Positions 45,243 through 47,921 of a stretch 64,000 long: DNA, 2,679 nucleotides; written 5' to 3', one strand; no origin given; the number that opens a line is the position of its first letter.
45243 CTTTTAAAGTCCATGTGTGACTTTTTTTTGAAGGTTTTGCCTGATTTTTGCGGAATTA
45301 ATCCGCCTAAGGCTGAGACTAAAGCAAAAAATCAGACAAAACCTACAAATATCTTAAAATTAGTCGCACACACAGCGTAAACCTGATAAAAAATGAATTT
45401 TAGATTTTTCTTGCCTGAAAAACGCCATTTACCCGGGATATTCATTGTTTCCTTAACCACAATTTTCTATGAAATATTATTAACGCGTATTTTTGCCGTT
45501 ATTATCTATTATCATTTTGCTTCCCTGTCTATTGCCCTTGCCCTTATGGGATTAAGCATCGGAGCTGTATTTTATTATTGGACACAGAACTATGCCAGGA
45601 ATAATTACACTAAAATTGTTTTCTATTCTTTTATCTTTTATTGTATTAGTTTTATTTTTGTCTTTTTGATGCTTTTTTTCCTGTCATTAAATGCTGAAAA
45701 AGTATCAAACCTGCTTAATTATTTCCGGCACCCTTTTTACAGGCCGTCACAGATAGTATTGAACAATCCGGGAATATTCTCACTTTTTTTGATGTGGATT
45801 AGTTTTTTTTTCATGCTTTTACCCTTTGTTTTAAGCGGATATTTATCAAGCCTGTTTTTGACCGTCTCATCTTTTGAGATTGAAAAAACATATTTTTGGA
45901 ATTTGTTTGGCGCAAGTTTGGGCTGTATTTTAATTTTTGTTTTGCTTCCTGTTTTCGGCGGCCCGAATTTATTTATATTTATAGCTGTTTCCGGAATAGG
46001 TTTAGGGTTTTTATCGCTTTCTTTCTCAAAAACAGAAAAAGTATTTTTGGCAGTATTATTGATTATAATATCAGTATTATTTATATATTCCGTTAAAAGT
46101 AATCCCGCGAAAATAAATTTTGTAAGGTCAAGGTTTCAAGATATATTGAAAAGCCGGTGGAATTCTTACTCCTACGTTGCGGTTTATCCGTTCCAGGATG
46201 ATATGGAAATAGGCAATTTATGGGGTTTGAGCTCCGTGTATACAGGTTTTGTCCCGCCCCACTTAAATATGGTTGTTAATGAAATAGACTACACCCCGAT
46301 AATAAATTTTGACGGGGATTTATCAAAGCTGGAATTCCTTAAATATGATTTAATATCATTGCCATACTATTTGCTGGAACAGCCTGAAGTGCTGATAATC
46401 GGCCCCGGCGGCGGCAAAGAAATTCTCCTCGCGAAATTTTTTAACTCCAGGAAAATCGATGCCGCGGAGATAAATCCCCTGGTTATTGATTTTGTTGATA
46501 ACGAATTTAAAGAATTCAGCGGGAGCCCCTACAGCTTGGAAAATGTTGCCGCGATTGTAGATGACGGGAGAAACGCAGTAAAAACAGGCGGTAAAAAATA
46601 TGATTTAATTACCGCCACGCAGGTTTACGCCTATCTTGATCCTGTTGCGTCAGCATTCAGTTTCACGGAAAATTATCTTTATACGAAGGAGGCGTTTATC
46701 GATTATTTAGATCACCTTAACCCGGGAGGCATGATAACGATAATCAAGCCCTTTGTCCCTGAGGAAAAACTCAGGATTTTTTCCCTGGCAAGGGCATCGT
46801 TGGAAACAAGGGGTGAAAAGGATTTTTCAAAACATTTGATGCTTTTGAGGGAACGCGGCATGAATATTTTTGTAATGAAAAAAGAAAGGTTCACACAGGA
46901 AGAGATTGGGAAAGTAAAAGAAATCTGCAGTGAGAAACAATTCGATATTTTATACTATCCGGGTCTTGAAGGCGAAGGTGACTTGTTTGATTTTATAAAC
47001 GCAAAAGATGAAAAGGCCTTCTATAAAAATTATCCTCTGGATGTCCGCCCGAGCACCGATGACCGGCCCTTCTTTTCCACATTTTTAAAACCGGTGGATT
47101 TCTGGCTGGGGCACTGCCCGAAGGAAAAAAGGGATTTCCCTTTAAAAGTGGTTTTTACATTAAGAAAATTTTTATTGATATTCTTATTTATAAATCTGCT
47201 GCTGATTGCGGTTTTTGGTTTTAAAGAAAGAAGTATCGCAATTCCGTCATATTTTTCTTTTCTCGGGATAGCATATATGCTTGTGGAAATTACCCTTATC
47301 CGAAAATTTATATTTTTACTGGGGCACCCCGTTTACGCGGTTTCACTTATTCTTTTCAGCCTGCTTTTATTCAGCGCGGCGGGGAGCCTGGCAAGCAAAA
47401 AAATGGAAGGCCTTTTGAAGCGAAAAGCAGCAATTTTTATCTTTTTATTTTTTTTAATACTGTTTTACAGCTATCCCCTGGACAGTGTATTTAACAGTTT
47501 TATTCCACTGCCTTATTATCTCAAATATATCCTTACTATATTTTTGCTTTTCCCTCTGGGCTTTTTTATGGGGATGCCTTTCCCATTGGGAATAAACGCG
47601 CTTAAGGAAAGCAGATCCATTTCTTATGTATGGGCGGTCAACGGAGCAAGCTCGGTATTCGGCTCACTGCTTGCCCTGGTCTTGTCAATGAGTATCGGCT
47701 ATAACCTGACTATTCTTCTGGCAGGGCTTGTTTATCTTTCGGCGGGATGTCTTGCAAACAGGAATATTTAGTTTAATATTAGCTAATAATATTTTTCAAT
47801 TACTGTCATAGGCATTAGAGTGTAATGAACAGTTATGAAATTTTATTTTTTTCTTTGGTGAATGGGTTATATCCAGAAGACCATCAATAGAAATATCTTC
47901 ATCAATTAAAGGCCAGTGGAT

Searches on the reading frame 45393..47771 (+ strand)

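Call 5: search_protein_families(library=pfam, proteins=[window:45393-47771:+], max_evalue=0.01)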
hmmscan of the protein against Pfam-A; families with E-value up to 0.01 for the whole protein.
window:45393-47771:+ (792 aa): 1 family
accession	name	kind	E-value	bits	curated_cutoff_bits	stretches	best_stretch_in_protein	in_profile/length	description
PF01564.23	Spermine_synth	-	1.4e-07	31.7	22.9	1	330-486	19-164/186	Spermine/spermidine synthase domain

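Call 77: search_protein_families(library=ncbifam, proteins=[window:45393-47771:+], max_evalue=0.01)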
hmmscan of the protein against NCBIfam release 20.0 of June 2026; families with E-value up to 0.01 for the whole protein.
window:45393-47771:+ (792 aa): 2 families
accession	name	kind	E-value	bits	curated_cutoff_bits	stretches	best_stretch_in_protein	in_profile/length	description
NF002010.0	PRK00811.1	equivalog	5.1e-06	25.9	260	1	331-449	80-190/287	polyamine aminopropyltransferase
TIGR00417.1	speE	equivalog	5.7e-05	22.5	249.55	1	330-449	72-183/271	spermidine synthase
